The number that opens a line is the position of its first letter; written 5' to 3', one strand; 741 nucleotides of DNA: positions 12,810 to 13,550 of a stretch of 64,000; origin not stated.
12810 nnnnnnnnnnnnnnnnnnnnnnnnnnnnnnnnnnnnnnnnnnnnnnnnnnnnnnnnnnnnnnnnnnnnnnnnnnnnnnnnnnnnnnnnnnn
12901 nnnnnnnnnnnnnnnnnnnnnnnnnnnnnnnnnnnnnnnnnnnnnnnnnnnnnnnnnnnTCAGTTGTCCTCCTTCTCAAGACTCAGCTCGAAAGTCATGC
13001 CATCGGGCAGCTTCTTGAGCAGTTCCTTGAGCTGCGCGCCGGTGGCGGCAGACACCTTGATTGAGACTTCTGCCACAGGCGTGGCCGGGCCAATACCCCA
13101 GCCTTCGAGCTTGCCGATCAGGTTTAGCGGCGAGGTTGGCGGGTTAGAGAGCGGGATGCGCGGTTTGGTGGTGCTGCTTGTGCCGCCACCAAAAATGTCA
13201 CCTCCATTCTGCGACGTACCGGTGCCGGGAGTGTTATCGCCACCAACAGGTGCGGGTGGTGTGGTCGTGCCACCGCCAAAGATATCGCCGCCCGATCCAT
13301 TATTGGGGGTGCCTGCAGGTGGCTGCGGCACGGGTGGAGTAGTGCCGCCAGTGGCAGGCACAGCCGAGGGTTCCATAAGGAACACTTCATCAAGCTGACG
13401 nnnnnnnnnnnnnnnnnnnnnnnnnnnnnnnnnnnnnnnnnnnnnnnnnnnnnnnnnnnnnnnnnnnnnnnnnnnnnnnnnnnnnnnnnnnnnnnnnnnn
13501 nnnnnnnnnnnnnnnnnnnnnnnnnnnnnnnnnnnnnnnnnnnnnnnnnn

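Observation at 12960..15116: Operon-leading 718-aa protein lacks any P-loop and ends in a G/T/P-rich linker with duplicated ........, while the expected BrxC-class ATPase is absent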

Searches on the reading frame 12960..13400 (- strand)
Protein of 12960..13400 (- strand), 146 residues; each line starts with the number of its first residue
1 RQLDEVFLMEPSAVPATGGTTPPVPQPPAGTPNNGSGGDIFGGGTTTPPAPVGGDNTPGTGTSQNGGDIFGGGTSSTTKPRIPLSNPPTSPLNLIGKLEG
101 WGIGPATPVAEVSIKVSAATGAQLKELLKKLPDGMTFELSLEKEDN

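Call 56: predict_structure(alignment_id=A3)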
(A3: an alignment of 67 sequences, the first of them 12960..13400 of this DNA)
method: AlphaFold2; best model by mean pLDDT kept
length: 146 residues; sequences in the alignment: 67
mean_pLDDT: 57.0   pTM: 0.20
mean pLDDT of the five models: 57.0, 53.6, 49.8, 46.6, 46.5
residues with pLDDT >= 90: 0; 70-90: 18; 50-70: 89; < 50: 39
segments of 3 or more residues with pLDDT < 50: 33-37, 42-46, 48-66, 73-76
pLDDT, mean of each block of 10 residues (from residue 1): 61 56 59 49 47 43 46 51 57 56 55 62 81 75 59
secondary structure, 60 per line:
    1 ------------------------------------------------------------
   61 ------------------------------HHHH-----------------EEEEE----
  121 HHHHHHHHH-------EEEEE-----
elements in order: H91-94 E112-116 H121-129 E137-141

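Call 78: fold_search(model_id=the predicted structure, library=pdb)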
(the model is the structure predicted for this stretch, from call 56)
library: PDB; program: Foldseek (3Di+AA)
matches with E <= 10: 39; with E <= 0.001: 0
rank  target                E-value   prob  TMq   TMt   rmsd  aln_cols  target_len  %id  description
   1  6n8j_y                3.7e+00  0.15  0.19  0.12   2.4        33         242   21  Cryo-EM structure of late nuclear (LN) pre-60S ribosomal subunit (released 2019-03-13)
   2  8esr_y                4.2e+00  0.11  0.17  0.11   3.4        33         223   27  Ytm1 associated nascent 60S ribosome (-fkbp39) State 2 (released 2022-11-30)
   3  9jta_B                4.5e+00  0.06  0.15  0.10   4.4        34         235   15  Crystal structure of RNF213 RING domain bound to IpaH1.4 LRR domain (released 2025-05-07)
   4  6lss_6                5.2e+00  0.14  0.19  0.12   2.8        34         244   18  Cryo-EM structure of a pre-60S ribosomal subunit - state preA (released 2020-08-26)
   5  4kri_B                5.2e+00  0.14  0.19  0.07   1.8        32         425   19  Haemonchus contortus Phospholethanolamine N-methyltransferase 2 in complex with phosphomonomethylethanolamine and S-ad (released 2013-09-25)
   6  5z69_A                5.2e+00  0.10  0.18  0.08   4.7        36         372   25  Structure of the recombination mediator protein RecF-ATPrS in RecFOR pathway (released 2018-10-17)
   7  6jem_B                5.2e+00  0.08  0.16  0.06   2.6        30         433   27  Structure of Phytolacca americana UGT2 complexed with UDP-2fluoro-glucose and resveratrol (released 2020-03-11)
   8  9gp9_B                5.2e+00  0.06  0.16  0.13   4.8        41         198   20  Crystal Structure of Polyphosphate kinase 2-II (PPK2-II) from Lysinibacillus fusiformis bound to ADP (form I) (released 2025-07-16)
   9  6n8m_X                5.6e+00  0.11  0.19  0.12   3.0        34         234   20  Cryo-EM structure of pre-Lsg1 (PL) pre-60S ribosomal subunit (released 2019-03-13)
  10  6yly_y                5.6e+00  0.10  0.19  0.12   2.4        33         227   21  pre-60S State NE2 (TAP-Flag-Nop53) (released 2020-07-29)
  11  9gp9_A                6.1e+00  0.08  0.17  0.13   4.5        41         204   22  Crystal Structure of Polyphosphate kinase 2-II (PPK2-II) from Lysinibacillus fusiformis bound to ADP (form I) (released 2025-07-16)
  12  9h8j_C                6.1e+00  0.07  0.17  0.11   4.7        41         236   22  Crystal Structure of Polyphosphate kinase 2-II (PPK2-II) from Lysinibacillus fusiformis in apo form (released 2025-02-05)
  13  5ydo                  6.5e+00  0.11  0.19  0.14   3.3        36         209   17  Regulatory domain of HypT from Salmonella typhimurium (apo-form) (released 2018-11-28)
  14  6jem_A                6.5e+00  0.06  0.16  0.06   2.6        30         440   27  Structure of Phytolacca americana UGT2 complexed with UDP-2fluoro-glucose and resveratrol (released 2020-03-11)
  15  5yer_A                7.0e+00  0.11  0.19  0.14   3.3        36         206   17  Regulatory domain of HypT from Salmonella typhimurium (Bromide ion-bound) (released 2018-11-28)
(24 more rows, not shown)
